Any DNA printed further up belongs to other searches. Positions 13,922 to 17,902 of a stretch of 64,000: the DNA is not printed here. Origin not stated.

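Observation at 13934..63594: Perfect 24,829-bp head-to-tail tandem duplication joined at 3 bp of microhomology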

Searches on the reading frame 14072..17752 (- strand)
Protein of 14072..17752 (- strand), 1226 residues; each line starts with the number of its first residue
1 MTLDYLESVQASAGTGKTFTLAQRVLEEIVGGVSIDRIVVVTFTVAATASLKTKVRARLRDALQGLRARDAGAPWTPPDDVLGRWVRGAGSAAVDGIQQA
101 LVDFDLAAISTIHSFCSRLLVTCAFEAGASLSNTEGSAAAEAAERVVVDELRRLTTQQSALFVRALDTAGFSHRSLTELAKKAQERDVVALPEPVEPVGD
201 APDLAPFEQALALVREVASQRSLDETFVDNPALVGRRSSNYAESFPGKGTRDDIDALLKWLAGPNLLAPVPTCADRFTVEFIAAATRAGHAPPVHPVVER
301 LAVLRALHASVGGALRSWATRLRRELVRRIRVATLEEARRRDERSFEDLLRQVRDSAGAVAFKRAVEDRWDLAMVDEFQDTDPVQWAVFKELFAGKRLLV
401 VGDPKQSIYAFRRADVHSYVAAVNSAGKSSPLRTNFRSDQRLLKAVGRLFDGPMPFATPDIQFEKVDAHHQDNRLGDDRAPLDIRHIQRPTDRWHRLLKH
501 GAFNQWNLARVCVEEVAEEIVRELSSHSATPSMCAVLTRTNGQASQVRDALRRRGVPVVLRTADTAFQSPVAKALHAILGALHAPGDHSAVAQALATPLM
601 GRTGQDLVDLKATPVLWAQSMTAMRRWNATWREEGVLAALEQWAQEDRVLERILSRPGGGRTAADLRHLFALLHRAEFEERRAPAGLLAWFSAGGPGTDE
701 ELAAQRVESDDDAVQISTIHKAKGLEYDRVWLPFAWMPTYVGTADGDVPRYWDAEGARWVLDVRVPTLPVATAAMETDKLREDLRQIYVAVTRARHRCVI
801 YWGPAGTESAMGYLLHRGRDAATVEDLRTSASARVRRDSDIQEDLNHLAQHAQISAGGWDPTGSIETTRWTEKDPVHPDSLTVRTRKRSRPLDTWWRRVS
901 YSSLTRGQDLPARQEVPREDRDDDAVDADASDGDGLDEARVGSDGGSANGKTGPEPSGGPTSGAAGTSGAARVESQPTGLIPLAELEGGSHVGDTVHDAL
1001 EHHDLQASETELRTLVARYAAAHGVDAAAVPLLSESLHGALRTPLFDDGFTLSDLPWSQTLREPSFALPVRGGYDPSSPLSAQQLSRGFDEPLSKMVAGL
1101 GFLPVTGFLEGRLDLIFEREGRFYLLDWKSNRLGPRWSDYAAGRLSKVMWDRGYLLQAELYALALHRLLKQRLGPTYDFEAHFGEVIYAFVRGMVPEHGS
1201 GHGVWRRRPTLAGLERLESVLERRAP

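Call 6: search_protein_families(library=pfam, proteins=[window:14072-17752:-])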
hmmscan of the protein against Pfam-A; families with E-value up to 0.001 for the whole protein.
window:14072-17752:- (1226 aa): 7 families
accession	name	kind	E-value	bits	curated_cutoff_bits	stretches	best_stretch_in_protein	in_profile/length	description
PF00580.27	UvrD-helicase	-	1.2e-41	143.6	23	1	9-422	18-266/271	UvrD/REP helicase N-terminal domain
PF13361.12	UvrD_C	-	5e-21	75.9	25.6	2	706-802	279-347/350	UvrD-like helicase C-terminal domain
PF13245.12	AAA_19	-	1.2e-15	58.3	25.1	2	364-412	86-134/134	AAA domain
PF13538.12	UvrD_C_2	-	3.8e-09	36.7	27.4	0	776-801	27-52/52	UvrD-like helicase C-terminal domain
PF12705.13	PDDEXK_1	-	4.3e-06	27.3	22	1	991-1173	36-177/247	PD-(D/E)XK nuclease superfamily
PF01443.25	Viral_helicase1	-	0.0003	21.1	21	0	763-801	185-227/228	Viral superfamily 1 RNA helicase core domain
PF13604.12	AAA_30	-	0.00064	19.9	27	0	6-170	20-116/191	AAA domain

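Call 12: find_encoding_contigs(protein=window:14072-17752:-, flank=10000, max_places=10)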
Protein window:14072-17752:- (1226 aa): 4 contigs read that carry it; 1 place shown.
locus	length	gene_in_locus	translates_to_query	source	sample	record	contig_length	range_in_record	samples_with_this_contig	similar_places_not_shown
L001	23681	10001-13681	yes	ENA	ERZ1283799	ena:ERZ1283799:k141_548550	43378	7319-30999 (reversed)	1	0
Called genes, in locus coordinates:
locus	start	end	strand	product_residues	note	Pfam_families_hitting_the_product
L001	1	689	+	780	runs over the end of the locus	PF03176:MMPL (faint)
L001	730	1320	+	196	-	PF11659:DUF3261 (weak)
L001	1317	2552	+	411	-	PF00890:FAD_binding_2 (weak), PF01266:DAO (weak), PF01494:FAD_binding_3, PF03486:HI0933_like (weak), PF04820:Trp_halogenase, PF07992:Pyr_redox_2 (weak), PF12831:FAD_oxidored, PF04820:Trp_halogenase, +1 more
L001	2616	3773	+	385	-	PF00109:ketoacyl-synt, PF02801:Ketoacyl-synt_C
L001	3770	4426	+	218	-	PF13723:Ketoacyl-synt_2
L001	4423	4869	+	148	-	PF22817:ApeP-like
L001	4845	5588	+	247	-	PF00106:adh_short, PF01370:Epimerase (weak), PF08659:KR, PF13561:adh_short_C2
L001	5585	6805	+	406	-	PF00109:ketoacyl-synt, PF02801:Ketoacyl-synt_C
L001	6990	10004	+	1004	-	PF04257:RecC_N, PF27451:RecC_4th, PF17946:RecC_C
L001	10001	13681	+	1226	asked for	PF00580:UvrD-helicase, PF13245:AAA_19 (weak), PF13361:UvrD_C, PF13538:UvrD_C_2 (faint), PF12705:PDDEXK_1 (weak)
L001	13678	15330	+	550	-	PF01443:Viral_helicase1 (faint), PF13086:AAA_11 (weak), PF13245:AAA_19, PF13604:AAA_30, PF05127:NAT10_TcmA_helicase (faint), PF13401:AAA_22, PF13538:UvrD_C_2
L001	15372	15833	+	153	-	-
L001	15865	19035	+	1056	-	-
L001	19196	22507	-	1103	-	PF00069:Pkinase, PF07714:PK_Tyr_Ser-Thr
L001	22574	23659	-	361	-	PF03009:GDPD, PF13653:GDPD_2 (weak)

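Call 34: find_homologous_proteins(query=window:14072-17752:-, max_evalue=1e-20)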
Query window:14072-17752:- (1226 aa): 4380 proteins with E <= 1e-20 among 8000 candidates; the best 120 are listed.
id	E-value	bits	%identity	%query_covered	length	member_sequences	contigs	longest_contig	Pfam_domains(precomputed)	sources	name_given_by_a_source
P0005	0.0e+0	2760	100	100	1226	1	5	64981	PF13538.13,PF12705.14,PF13361.13,PF13245.13,PF00580.28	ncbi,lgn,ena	-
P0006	0.0e+0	1636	64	100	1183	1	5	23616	PF13538.13,PF12705.14,PF01443.25,PF13361.13,PF13245.13,PF00580.28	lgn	-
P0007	2.4e-218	746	37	99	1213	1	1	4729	PF13538.13,PF13361.13,PF13245.13,PF00580.28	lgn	-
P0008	2.4e-205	703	37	99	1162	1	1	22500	PF12705.14,PF13361.13,PF13245.13,PF00580.28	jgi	jgi:exodeoxyribonuclease V beta subunit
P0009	3.6e-203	696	37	99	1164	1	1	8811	PF13538.13,PF12705.14,PF13604.13,PF13361.13,PF13245.13,PF00580.28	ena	-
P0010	1.2e-182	628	36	99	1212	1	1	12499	PF13538.13,PF12705.14,PF13361.13,PF13245.13,PF00580.28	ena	-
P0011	2.0e-180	621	34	99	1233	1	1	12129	PF13538.13,PF12705.14,PF13361.13,PF13245.13,PF00580.28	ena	-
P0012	6.0e-162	559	35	99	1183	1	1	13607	PF13538.13,PF12705.14,PF13361.13,PF13245.13,PF00580.28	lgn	-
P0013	1.3e-151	525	33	99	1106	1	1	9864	PF13538.13,PF12705.14,PF13361.13,PF13245.13,PF00580.28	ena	-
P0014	1.7e-142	495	33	99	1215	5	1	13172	PF13538.13,PF12705.14,PF13361.13,PF13245.13,PF00580.28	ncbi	-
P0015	5.4e-142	493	34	75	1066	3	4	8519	PF13538.13,PF12705.14,PF13361.13,PF13245.13,PF00580.28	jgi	jgi:exodeoxyribonuclease V beta subunit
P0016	2.7e-141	491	32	99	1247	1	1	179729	PF13538.13,PF12705.14,PF13604.13,PF13361.13,PF13245.13,PF00580.28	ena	-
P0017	1.7e-140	488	34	99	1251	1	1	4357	PF13538.13,PF12705.14,PF13361.13,PF13245.13,PF13401.13,PF00580.28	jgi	jgi:exodeoxyribonuclease V beta subunit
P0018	1.3e-139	485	33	99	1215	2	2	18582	PF13538.13,PF12705.14,PF13361.13,PF13245.13,PF00580.28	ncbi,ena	-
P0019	2.6e-138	481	35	77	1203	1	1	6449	PF13538.13,PF12705.14,PF01443.25,PF13361.13,PF13245.13,PF00580.28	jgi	jgi:exodeoxyribonuclease V beta subunit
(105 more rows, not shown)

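Call 43: find_encoding_contigs(protein=P0006, flank=10000, max_places=4)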
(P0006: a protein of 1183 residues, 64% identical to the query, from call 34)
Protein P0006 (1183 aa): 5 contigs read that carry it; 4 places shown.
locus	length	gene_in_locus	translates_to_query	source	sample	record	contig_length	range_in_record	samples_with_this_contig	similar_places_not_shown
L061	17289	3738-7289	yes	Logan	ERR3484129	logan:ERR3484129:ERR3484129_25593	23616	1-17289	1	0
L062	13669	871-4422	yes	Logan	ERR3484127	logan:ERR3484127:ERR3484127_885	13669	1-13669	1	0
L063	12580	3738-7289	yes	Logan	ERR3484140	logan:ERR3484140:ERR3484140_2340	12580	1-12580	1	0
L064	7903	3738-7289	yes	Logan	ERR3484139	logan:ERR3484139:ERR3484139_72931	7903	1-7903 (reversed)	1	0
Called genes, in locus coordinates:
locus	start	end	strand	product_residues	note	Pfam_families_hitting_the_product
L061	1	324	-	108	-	?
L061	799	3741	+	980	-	PF04257:RecC_N, PF27451:RecC_4th, PF17946:RecC_C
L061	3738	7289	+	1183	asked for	PF00580:UvrD-helicase, PF01443:Viral_helicase1 (faint), PF13245:AAA_19 (weak), PF12705:PDDEXK_1 (faint), PF13361:UvrD_C, PF13538:UvrD_C_2 (faint)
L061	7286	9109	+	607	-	PF01443:Viral_helicase1 (faint), PF00580:UvrD-helicase (faint), PF13086:AAA_11 (weak), PF13245:AAA_19, PF13401:AAA_22 (weak), PF13604:AAA_30, PF13538:UvrD_C_2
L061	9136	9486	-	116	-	-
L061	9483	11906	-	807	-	PF02463:SMC_N, PF13476:AAA_23, PF13166:AAA_13 (faint), PF13304:AAA_21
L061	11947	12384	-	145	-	-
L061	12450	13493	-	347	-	PF13280:WYL, PF25583:WCX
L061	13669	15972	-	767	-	-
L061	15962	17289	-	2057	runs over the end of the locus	-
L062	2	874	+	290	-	?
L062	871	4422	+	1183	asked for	PF00580:UvrD-helicase, PF01443:Viral_helicase1 (faint), PF13245:AAA_19 (weak), PF12705:PDDEXK_1 (faint), PF13361:UvrD_C, PF13538:UvrD_C_2 (faint)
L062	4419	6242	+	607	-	PF01443:Viral_helicase1 (faint), PF00580:UvrD-helicase (faint), PF13086:AAA_11 (weak), PF13245:AAA_19, PF13401:AAA_22 (weak), PF13604:AAA_30, PF13538:UvrD_C_2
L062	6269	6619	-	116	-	-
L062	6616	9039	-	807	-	PF02463:SMC_N, PF13476:AAA_23, PF13166:AAA_13 (faint), PF13304:AAA_21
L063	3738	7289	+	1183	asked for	PF00580:UvrD-helicase, PF01443:Viral_helicase1 (faint), PF13245:AAA_19 (weak), PF12705:PDDEXK_1 (faint), PF13361:UvrD_C, PF13538:UvrD_C_2 (faint)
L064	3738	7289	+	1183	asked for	PF00580:UvrD-helicase, PF01443:Viral_helicase1 (faint), PF13245:AAA_19 (weak), PF12705:PDDEXK_1 (faint), PF13361:UvrD_C, PF13538:UvrD_C_2 (faint)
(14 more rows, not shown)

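Call 50: find_encoding_contigs(protein=window:14072-17752:-, flank=1700, max_places=10)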
Protein window:14072-17752:- (1226 aa): no gene with exactly this product is on record in the collection.
